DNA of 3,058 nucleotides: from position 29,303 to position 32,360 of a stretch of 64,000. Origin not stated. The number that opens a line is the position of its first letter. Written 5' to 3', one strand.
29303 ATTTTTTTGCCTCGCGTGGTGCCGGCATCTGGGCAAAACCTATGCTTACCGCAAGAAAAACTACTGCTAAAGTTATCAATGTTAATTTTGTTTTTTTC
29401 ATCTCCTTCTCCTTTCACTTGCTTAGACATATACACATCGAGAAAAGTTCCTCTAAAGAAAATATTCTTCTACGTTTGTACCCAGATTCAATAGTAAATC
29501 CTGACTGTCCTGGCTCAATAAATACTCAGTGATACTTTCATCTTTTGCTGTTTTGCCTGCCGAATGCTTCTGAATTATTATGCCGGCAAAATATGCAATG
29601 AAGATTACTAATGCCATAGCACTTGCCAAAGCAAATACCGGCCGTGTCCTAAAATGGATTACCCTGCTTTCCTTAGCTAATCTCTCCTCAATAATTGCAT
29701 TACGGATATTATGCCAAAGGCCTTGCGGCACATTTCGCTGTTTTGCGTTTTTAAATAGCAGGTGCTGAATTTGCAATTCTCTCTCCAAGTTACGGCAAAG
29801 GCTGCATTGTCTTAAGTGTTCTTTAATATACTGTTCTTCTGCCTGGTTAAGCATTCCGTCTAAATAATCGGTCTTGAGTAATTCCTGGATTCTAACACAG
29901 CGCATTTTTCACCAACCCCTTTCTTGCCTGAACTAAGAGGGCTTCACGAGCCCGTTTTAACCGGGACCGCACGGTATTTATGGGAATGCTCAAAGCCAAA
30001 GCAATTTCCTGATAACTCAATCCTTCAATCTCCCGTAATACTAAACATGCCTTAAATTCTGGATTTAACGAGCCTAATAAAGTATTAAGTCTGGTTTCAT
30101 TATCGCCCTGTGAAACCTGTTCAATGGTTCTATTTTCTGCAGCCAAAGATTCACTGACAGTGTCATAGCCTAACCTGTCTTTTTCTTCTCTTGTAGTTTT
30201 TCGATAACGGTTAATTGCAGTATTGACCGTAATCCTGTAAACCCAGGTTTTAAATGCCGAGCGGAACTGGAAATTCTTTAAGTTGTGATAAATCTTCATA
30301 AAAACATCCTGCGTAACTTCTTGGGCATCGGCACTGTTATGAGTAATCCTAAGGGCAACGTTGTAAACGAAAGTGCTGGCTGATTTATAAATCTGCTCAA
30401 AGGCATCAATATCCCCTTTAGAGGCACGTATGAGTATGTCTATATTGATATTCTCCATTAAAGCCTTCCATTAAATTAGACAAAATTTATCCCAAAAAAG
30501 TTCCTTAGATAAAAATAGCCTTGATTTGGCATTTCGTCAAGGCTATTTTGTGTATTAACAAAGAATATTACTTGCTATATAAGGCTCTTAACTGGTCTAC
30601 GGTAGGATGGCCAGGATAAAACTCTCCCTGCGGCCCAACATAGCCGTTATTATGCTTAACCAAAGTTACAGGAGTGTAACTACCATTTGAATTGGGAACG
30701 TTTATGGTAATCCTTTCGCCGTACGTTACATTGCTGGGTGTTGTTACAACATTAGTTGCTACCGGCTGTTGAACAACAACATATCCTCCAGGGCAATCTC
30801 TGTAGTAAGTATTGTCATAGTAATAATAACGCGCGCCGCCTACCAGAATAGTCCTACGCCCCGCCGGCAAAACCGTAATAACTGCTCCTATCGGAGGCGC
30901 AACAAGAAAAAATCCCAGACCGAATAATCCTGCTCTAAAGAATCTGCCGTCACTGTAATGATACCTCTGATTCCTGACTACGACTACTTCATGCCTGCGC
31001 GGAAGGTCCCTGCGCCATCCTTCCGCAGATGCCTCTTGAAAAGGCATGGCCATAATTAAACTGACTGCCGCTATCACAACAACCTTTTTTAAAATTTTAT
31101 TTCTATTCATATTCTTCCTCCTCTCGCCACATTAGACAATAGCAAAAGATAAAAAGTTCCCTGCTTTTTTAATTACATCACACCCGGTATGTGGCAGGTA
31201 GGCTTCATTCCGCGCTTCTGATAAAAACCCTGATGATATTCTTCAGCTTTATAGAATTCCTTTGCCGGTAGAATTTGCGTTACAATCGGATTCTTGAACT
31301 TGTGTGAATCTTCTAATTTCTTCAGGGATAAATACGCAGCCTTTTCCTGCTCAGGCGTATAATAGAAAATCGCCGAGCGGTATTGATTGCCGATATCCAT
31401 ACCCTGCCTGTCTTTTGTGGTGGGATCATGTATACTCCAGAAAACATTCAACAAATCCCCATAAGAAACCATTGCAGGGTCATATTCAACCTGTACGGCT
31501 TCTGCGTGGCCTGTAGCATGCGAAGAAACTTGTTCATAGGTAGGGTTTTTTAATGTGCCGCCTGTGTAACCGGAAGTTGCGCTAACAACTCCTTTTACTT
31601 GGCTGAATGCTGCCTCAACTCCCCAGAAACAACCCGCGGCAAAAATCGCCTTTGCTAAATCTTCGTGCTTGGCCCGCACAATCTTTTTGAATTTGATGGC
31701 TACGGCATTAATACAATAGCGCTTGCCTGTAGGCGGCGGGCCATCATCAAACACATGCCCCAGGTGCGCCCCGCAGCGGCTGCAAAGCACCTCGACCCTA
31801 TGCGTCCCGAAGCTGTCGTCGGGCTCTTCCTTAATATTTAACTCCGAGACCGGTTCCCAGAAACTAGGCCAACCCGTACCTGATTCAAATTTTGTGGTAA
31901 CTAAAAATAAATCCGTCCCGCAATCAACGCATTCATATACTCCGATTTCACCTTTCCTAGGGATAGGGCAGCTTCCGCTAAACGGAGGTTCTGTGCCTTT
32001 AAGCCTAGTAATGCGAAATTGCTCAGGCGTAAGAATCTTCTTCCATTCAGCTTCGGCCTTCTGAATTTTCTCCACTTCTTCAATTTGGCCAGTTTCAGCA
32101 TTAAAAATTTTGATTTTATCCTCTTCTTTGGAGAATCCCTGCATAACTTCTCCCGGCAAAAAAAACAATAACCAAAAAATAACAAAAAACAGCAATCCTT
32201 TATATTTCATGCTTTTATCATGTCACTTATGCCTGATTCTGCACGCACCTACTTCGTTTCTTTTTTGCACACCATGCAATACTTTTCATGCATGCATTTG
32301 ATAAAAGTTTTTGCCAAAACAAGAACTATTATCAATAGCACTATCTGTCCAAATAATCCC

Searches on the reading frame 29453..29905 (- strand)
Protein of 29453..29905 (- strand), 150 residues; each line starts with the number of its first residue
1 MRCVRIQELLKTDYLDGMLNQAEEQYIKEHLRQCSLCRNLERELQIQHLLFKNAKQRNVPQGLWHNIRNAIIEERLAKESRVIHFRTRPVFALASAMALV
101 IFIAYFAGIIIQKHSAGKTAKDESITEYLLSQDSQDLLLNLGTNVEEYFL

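Call 21: search_protein_families(library=pfam, proteins=[window:29453-29905:-], max_evalue=0.01)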
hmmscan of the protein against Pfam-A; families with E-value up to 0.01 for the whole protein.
window:29453-29905:- (150 aa): 1 family
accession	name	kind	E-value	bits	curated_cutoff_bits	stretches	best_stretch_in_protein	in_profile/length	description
PF13490.11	zf-HC2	-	1e-05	25.9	22.2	1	13-38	10-35/35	Putative zinc-finger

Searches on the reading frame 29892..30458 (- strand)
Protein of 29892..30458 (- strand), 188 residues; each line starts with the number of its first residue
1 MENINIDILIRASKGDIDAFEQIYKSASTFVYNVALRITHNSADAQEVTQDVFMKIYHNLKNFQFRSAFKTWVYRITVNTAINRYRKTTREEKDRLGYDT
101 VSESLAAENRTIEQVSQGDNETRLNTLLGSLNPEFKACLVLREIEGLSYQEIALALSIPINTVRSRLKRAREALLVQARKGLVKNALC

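Call 21: search_protein_families(library=pfam, proteins=[window:29892-30458:-], max_evalue=0.01)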
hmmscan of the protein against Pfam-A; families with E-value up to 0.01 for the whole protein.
window:29892-30458:- (188 aa): 8 families
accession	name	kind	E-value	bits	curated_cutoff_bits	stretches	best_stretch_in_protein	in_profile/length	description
PF04542.20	Sigma70_r2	-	3.5e-17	62.4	24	1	24-90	2-70/71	Sigma-70 region 2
PF08281.18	Sigma70_r4_2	-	1.1e-14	54.3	25.7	1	123-174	3-54/54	Sigma-70, region 4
PF04545.22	Sigma70_r4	-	8.8e-11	41.6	24.1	1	127-174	1-48/50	Sigma-70, region 4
PF07638.17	Sigma70_ECF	-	3.7e-06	27.4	21.1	1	49-176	53-181/185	ECF sigma factor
PF13556.12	HTH_30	-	0.00066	19.9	27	1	146-177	12-43/59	PucR C-terminal helix-turn-helix domain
PF13384.12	HTH_23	-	0.00097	19.3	24.6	1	137-170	8-41/50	Homeodomain-like domain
PF04539.22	Sigma70_r3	-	0.0031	18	25.3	0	150-181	24-55/78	Sigma-70 region 3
PF13412.12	HTH_24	-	0.0035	17.3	21.9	1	146-172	17-43/48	Winged helix-turn-helix DNA-binding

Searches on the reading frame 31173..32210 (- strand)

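Call 62: search_protein_families(library=pfam, proteins=[window:31173-32210:-], max_evalue=0.00001)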
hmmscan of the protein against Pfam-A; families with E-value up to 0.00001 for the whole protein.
window:31173-32210:- (345 aa): 2 families
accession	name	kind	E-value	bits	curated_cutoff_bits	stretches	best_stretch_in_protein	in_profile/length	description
PF01625.27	PMSR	-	7.7e-64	215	23.7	1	187-336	1-150/153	Peptide methionine sulfoxide reductase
PF01641.26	SelR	-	3.8e-44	149.8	24.9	1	60-176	1-116/116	SelR domain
